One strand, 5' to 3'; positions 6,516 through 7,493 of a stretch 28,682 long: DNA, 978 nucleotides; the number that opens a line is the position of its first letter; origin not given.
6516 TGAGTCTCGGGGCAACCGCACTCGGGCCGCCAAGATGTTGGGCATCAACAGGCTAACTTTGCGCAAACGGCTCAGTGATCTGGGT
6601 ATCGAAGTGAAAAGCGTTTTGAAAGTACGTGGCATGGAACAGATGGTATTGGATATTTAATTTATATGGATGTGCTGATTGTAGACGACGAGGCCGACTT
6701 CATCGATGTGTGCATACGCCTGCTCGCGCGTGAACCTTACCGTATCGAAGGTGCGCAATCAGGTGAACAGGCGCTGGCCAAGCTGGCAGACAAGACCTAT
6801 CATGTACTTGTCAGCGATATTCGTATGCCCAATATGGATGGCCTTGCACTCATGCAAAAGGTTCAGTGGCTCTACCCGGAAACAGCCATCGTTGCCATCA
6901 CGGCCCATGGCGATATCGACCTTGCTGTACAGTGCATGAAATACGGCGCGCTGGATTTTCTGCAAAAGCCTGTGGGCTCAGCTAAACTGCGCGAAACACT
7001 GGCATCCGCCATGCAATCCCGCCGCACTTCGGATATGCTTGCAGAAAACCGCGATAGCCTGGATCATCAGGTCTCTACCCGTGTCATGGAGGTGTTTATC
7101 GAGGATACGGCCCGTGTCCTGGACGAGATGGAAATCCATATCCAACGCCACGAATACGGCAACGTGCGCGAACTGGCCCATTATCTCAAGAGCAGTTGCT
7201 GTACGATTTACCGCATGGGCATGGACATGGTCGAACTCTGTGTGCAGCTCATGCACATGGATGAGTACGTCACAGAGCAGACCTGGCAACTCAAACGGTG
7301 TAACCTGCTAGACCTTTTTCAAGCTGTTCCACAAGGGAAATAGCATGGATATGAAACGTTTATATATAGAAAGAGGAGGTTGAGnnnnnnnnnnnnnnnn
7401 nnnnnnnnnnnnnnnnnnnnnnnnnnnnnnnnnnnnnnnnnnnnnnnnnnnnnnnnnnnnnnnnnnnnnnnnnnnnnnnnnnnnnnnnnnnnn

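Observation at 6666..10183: Unusual relay: REC-Hpt, CheV, sensor-less HK and REC-first hybrid HK translationally chained in one operon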

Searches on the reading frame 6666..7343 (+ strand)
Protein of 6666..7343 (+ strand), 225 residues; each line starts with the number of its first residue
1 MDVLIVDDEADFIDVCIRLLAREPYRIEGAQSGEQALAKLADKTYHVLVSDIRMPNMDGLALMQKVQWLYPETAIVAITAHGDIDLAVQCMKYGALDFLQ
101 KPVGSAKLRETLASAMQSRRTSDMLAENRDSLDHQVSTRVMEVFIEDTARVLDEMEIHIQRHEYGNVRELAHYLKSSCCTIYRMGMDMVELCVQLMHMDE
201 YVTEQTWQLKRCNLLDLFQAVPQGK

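Call 5: search_protein_families(library=pfam, proteins=[window:6666-7343:+], max_evalue=0.1)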
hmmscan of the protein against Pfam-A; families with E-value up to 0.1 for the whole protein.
window:6666-7343:+ (225 aa): 3 families
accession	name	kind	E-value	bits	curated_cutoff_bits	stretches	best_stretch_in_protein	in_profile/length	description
PF00072.30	Response_reg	-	3.3e-29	101.7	30.2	1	3-112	1-110/111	Response regulator receiver domain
PF01627.28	Hpt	-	0.00011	22.9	24.6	1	140-182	2-44/84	Hpt domain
PF23198.2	PDE8A_N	-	0.0087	16.4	29.6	1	13-81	23-94/147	PDE8A-like, N-terminal domain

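Call 6: search_protein_families(library=ncbifam, proteins=[window:6666-7343:+], max_evalue=0.01)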
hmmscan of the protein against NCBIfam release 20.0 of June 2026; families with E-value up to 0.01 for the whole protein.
window:6666-7343:+ (225 aa): 98 families (the best 25 are shown)
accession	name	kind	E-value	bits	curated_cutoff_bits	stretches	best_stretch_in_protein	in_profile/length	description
NF047793.1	ResRegPgtA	equivalog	3.2e-26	92.1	650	1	2-122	7-127/414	two-component system response regulator PgtA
NF006900.1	PRK09390.1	equivalog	2.1e-25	89.5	255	1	3-140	7-140/203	response regulator FixJ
NF053512.1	nitric_RR_NosR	exception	2.7e-25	89.3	400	1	3-139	1-134/422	response regulator c-di-GMP phosphodiesterase, NosR family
NF040749.1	tetrathio_RR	equivalog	2.4e-24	86.1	290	1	4-121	3-120/191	tetrathionate respiration response regulator TtrR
NF041946.1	LuxO_transreg_Vib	equivalog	5.9e-22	78.1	800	1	27-128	23-124/463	quorum-sensing sigma-54 dependent transcriptional regulator LuxO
NF008176.1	PRK10923.1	equivalog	8.7e-22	77.3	620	1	3-144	6-141/469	nitrogen regulation protein NR(I)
NF051870.1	NAssimRespRegNtrX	equivalog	9.4e-22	77.5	600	1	2-129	3-129/452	nitrogen assimilation response regulator NtrX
NF007689.0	PRK10365.1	equivalog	1.6e-21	76.6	760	1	1-124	6-129/441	sigma-54-dependent response regulator transcription factor ZraR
TIGR01818.1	ntrC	equivalog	4.8e-21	75.1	558.6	1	3-122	1-120/463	nitrogen regulation protein NR(I)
NF011695.0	PRK15115.1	equivalog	2.3e-20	72.8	763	1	3-122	9-128/445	two-component system response regulator GlrR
NF008469.0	PRK11361.1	equivalog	1.1e-19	70.5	714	1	3-139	7-139/461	acetoacetate metabolism transcriptional regulator AtoC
TIGR02956.1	TMAO_torS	equivalog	4.8e-18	64.7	676.5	1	2-128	703-835/967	TMAO reductase system sensor histidine kinase/response regulator TorS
NF053854.1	RespRegPhoBBctds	equivalog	8.8e-18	64.5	270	1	3-170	1-167/225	two-component system response regulator PhoB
NF011874.0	PRK15347.1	equivalog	1.9e-16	59.3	852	1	1-187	691-880/921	two component system sensor kinase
NF033791.1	ActR_PrrA_rreg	equivalog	4.3e-16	59.4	250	1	3-152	4-156/173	ActR/PrrA/RegA family redox response regulator transcription factor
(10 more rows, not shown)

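Call 17: search_solved_structures(query=window:6666-7343:+, max_evalue=1, show_alignments=0)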
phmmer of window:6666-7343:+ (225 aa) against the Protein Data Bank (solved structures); distinct sequences matched with E-value up to 1: 282 (the best 60 are shown).
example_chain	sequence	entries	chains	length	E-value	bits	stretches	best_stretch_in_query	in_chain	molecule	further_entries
1qkk_A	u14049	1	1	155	6.6e-20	74.7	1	3-129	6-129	C4-DICARBOXYLATE TRANSPORT TRANSCRIPTIONAL REGULATORY PROTEIN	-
1l5y_A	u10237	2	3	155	7.3e-20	74.6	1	3-129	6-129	C4-DICARBOXYLATE TRANSPORT TRANSCRIPTIONAL REGULATORY PROTEIN DCTD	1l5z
1zy2_A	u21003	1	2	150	1.5e-19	73.5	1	1-129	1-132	transcriptional regulator NtrC1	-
1dc7_A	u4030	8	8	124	2.1e-19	73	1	3-104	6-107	NITROGEN REGULATION PROTEIN | NITROGEN REGULATION PROTEIN NR(I) | NTRC RECEIVER DOMAIN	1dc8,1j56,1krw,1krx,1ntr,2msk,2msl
1ny5_A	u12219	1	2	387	2.3e-19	72.9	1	1-131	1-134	transcriptional regulator (NtrC family)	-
4l4u_A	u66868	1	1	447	3.5e-19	72.3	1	1-131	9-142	Transcriptional regulator (NtrC family)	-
4d6x_A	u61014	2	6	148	1.1e-16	64.1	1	2-116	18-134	BACTERIAL REGULATORY, FIS FAMILY PROTEIN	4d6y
5m7n_A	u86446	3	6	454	1.9e-16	63.4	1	2-133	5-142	Nitrogen assimilation regulatory protein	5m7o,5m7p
9xzo_A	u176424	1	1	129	5.4e-16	61.9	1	3-118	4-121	De novo protein M1X0B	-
1d5w_A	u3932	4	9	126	2.2e-15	59.9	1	3-115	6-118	TRANSCRIPTIONAL REGULATORY PROTEIN FIXJ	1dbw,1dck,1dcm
5ep0_A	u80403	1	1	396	2.5e-15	59.8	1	3-131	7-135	Putative repressor protein luxO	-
5xso_A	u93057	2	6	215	2.7e-15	59.6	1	3-120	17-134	Response regulator FixJ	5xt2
1zit_A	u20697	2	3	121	3.8e-15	59.2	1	3-115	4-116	transcriptional regulator (NtrC family)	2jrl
3jte_A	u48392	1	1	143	1.2e-14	57.5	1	3-120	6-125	Response regulator receiver protein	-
7w9h_A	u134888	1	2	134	1.5e-14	57.2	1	3-113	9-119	Response regulator protein FleR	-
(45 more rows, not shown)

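Call 31: predict_structure(protein=window:6666-7340:+)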
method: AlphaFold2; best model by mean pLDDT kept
length: 225 residues; sequences in the alignment: 1
mean_pLDDT: 53.6   pTM: 0.53
mean pLDDT of the five models: 53.6, 48.7, 36.8, 36.0, 34.6
residues with pLDDT >= 90: 0; 70-90: 49; 50-70: 61; < 50: 115
segments of 3 or more residues with pLDDT < 50: 1-15, 17-102, 119-129, 223-225
pLDDT, mean of each block of 10 residues (from residue 1): 31 44 41 44 33 36 42 34 38 36 59 54 47 62 81 86 81 71 58 64 68 71 45
secondary structure, 60 per line:
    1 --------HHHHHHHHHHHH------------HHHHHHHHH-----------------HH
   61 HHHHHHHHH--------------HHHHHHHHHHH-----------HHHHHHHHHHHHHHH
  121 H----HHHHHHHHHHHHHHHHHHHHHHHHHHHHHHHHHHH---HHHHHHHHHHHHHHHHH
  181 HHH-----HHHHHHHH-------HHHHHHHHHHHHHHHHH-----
elements in order: H9-20 H33-41 H59-69 H84-94 H106-121 H126-160 H164-183 H189-196 H204-220

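Call 37: fold_search(model_id=the predicted structure, library=pdb)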
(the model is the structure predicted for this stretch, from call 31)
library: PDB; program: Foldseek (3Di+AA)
matches with E <= 10: 165; with E <= 0.001: 0
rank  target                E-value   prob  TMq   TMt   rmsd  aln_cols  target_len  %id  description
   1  1yvi_B                7.9e-01  0.35  0.20  0.32  15.5       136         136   18  X-RAY STRUCTURE OF PUTATIVE HISTIDINE-CONTAINING PHOSPHOTRANSFER PROTEIN FROM RICE, AK104879 (released 2005-02-22)
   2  5fb7_A                7.9e-01  0.35  0.25  0.34  12.4       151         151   12  Ligand binding domain 2 of Penicillium marneffei MP1 protein complexed with multiple arachidonic acids (released 2016-12-14)
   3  7vg4_A                8.3e-01  0.44  0.28  0.30  12.8       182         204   12  10,5-methenyltetrahydrofolate cyclohydrolase from Methylobacterium extorquens AM1 strain (released 2022-07-06)
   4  9jr3_R                9.5e-01  0.10  0.19  0.13  15.3       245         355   11  Cryo-EM structure of PTH-PTH1R-Gq (tilted state) (released 2024-10-16)
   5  8d9p                  1.0e+00  0.12  0.19  0.21  20.2       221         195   14  De Novo Photosynthetic Reaction Center Protein Equipped with Heme B and Mn(II) cations (released 2022-09-28)
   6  5ayw_D                1.2e+00  0.16  0.25  0.26  16.8       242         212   12  Structure of a membrane complex (released 2016-02-24)
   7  7vg4_B                1.3e+00  0.15  0.19  0.21  16.5       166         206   13  10,5-methenyltetrahydrofolate cyclohydrolase from Methylobacterium extorquens AM1 strain (released 2022-07-06)
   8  6z0c_C                1.3e+00  0.08  0.17  0.19  21.3       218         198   17  Structure of in silico modelled artificial Maquette-3 protein (released 2021-03-17)
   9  7ji0_A                1.4e+00  0.13  0.19  0.21  17.3       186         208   11  CryoEM structure of Streptococcus thermophilus SHP pheromone receptor Rgg3 in complex with SHP3 (released 2020-10-07)
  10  1o5h_A                1.5e+00  0.25  0.25  0.28  14.5       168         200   12  Crystal structure of formiminotetrahydrofolate cyclodeaminase (TM1560) from Thermotoga maritima at 2.80 A resolution (released 2003-09-30)
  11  6h2d_Q                1.6e+00  0.08  0.17  0.18  19.1       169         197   11  Structure of the soluble AhlC of the tripartite alpha-pore forming toxin, AHL, from Aeromonas hydrophila. (released 2019-07-10)
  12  8auw_C                1.7e+00  0.12  0.20  0.26  22.5       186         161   12  Cryo-EM structure of human BIRC6 in complex with SMAC. (released 2023-02-15)
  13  6z0c_A                1.7e+00  0.07  0.16  0.17  21.7       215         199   16  Structure of in silico modelled artificial Maquette-3 protein (released 2021-03-17)
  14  6j7x_A                1.8e+00  0.06  0.16  0.14  15.0       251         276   11  Complex of GGTaseIII, farnesyl-Ykt6, and GGPP (released 2020-01-22)
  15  8gab_A                1.8e+00  0.21  0.20  0.33   8.5       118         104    8  Crystal structure of CTLA-4 in complex with a high affinity CTLA-4 binder (released 2024-08-21)
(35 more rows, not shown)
